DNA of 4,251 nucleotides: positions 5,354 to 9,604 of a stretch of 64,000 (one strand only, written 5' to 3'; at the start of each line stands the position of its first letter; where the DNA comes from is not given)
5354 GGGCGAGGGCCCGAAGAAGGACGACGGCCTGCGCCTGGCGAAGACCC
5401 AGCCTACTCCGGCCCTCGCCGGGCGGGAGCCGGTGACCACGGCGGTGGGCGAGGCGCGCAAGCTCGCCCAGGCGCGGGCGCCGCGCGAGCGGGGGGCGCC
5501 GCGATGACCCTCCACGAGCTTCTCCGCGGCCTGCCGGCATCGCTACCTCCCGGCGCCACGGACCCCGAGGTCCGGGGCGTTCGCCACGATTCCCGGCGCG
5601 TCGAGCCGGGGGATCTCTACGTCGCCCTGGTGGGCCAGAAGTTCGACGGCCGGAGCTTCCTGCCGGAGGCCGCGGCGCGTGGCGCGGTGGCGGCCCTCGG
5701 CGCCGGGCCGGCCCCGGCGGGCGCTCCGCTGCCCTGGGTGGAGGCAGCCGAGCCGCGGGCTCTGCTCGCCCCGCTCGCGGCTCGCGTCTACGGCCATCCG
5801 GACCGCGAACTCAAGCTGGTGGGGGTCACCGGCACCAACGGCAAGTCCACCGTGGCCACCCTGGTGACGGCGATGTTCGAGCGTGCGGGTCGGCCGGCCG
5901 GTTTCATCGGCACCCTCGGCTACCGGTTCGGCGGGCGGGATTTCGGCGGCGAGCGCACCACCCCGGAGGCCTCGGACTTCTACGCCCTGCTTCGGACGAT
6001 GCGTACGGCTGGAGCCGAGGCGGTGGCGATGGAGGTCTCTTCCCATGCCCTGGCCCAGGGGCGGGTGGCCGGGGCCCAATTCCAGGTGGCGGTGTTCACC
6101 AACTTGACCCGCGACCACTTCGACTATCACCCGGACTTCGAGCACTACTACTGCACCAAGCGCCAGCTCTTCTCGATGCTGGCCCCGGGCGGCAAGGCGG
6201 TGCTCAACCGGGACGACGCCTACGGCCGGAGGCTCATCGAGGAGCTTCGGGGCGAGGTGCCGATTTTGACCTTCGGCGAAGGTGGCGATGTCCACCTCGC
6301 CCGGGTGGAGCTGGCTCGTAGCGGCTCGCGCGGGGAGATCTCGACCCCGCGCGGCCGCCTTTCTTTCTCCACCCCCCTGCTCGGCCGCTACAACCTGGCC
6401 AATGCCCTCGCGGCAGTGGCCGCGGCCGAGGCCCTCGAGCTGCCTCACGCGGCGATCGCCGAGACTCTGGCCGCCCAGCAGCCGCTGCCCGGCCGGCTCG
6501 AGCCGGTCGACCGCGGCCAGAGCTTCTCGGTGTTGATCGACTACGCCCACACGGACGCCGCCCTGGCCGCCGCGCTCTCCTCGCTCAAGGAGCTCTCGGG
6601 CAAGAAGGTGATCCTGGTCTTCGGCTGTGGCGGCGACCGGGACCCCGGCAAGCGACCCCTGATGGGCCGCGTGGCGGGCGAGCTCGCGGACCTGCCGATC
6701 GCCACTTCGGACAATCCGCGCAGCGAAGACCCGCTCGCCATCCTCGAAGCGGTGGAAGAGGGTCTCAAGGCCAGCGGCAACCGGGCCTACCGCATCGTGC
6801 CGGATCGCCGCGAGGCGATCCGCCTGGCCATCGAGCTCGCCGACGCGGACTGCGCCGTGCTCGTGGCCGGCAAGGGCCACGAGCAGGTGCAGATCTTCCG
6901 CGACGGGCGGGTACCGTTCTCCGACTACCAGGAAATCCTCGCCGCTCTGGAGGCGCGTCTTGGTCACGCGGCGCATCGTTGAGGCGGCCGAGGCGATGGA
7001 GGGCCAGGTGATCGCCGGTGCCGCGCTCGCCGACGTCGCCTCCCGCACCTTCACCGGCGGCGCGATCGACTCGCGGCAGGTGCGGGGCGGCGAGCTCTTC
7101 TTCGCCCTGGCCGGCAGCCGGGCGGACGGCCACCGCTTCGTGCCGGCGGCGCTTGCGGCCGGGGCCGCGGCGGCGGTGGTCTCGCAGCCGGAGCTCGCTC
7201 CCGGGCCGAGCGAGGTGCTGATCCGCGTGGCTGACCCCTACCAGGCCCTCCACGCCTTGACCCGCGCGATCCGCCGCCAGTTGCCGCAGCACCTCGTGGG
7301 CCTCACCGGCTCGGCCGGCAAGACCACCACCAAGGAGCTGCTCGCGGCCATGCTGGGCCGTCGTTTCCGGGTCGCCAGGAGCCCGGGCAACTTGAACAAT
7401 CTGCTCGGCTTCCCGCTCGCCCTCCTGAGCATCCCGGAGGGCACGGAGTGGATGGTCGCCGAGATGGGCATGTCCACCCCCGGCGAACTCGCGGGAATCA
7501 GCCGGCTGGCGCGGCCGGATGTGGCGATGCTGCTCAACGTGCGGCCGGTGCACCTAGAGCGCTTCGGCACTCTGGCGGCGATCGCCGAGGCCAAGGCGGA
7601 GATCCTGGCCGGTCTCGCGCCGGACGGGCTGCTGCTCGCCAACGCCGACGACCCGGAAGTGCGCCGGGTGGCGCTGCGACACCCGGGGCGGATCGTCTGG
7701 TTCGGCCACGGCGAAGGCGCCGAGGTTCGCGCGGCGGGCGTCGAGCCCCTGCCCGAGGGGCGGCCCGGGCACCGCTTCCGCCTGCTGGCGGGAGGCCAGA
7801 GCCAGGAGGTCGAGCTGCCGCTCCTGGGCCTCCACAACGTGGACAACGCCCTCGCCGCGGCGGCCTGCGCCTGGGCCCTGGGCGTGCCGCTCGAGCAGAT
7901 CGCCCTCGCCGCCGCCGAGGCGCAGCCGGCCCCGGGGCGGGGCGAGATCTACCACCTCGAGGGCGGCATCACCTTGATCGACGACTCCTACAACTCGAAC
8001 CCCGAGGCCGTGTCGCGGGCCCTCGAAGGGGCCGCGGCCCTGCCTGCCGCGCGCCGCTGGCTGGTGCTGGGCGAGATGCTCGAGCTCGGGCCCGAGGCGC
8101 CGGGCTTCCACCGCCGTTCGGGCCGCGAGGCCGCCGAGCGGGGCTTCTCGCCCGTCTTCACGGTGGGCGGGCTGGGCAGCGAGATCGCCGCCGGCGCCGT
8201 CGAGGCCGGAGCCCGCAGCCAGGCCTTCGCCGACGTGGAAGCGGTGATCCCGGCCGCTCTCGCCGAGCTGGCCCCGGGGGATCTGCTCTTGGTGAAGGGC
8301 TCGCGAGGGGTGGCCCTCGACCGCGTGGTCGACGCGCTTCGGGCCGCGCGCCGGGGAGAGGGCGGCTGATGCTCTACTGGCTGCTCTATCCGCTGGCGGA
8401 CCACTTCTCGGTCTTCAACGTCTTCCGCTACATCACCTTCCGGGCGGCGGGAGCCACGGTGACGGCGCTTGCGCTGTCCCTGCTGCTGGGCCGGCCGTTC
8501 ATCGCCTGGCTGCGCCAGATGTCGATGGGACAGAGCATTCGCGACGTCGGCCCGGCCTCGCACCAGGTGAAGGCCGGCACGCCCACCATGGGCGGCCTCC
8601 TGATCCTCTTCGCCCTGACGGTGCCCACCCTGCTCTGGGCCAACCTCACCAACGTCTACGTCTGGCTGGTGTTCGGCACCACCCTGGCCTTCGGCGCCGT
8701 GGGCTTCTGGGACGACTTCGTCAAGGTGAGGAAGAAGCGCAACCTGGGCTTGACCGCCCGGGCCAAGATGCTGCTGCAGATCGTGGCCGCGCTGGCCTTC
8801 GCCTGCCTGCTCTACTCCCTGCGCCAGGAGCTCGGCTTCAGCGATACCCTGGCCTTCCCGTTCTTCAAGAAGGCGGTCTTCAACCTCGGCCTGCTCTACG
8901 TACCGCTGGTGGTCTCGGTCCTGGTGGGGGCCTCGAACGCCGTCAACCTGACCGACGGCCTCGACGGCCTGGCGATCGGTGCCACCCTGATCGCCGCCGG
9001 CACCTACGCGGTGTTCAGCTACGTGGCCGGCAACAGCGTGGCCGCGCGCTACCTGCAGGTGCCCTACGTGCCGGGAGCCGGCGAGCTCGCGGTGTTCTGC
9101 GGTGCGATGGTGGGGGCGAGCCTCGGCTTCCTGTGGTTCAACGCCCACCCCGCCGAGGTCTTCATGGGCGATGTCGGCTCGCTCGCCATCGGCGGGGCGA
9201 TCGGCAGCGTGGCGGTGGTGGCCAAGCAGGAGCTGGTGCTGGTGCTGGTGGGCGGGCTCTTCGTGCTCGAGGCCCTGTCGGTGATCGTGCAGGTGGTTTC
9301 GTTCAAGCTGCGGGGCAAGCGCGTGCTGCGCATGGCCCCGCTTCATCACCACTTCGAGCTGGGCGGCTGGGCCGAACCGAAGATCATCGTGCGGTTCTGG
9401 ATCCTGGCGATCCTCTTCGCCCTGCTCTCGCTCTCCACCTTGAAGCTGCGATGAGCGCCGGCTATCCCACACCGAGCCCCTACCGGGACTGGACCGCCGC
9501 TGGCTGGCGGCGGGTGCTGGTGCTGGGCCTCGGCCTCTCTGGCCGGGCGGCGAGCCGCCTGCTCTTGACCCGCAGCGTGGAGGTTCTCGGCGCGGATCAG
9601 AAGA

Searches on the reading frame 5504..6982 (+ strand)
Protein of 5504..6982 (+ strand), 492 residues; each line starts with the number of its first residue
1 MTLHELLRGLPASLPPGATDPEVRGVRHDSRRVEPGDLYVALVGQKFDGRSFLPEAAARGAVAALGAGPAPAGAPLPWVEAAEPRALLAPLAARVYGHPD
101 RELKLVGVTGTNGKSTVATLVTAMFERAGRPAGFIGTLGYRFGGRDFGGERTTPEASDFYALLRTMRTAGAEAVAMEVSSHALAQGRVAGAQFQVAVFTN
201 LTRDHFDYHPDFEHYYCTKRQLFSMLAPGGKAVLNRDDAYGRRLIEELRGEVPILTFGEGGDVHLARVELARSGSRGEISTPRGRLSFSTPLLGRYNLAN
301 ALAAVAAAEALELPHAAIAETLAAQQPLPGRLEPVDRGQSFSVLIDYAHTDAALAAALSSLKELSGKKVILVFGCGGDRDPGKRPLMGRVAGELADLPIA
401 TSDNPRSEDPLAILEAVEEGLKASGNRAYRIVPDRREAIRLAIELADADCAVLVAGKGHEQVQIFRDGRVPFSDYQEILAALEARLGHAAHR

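Call 106: search_protein_families(library=pfam, proteins=[window:5504-6982:+], max_evalue=0.00001)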
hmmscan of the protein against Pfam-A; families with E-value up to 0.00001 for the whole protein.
window:5504-6982:+ (492 aa): 3 families
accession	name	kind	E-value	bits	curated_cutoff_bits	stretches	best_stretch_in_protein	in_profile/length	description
PF08245.18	Mur_ligase_M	-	2.4e-53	181.5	24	1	108-308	1-200/200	Mur ligase middle domain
PF02875.26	Mur_ligase_C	-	5.1e-32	111.8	28.4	1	330-458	1-127/127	Mur ligase, glutamate ligase domain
PF01225.30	Mur_ligase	-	6.2e-09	36.6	21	1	23-89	2-88/95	Mur ligase family, catalytic domain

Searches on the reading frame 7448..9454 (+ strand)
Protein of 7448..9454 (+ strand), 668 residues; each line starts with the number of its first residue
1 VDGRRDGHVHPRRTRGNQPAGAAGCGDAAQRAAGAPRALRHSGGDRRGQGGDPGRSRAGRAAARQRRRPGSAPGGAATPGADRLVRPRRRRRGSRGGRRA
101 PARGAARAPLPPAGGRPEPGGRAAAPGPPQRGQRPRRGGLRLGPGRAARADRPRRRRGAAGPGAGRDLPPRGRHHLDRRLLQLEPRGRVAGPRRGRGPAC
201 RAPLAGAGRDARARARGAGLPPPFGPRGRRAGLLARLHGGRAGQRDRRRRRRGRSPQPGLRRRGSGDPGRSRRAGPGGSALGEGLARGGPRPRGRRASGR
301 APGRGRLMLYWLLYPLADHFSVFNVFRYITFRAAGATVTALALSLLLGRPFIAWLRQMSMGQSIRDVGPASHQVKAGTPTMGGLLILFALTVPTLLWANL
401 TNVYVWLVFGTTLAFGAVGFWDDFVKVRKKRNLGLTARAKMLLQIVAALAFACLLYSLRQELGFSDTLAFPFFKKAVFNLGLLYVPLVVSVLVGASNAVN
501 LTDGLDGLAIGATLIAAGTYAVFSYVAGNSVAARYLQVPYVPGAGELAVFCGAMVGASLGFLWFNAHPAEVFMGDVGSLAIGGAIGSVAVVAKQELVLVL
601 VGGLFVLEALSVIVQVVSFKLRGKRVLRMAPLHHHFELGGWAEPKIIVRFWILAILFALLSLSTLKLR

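Call 106: search_protein_families(library=pfam, proteins=[window:7448-9454:+], max_evalue=0.00001)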
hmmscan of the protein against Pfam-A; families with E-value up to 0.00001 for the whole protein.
window:7448-9454:+ (668 aa): 2 families
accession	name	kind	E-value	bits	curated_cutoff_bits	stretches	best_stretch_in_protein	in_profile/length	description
PF00953.26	Glycos_transf_4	-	5.7e-35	121.1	27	1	406-591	2-158/160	Glycosyl transferase family 4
PF10555.14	MraY_sig1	-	9.4e-06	25.3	20.1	0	375-387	1-13/13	Phospho-N-acetylmuramoyl-pentapeptide-transferase signature 1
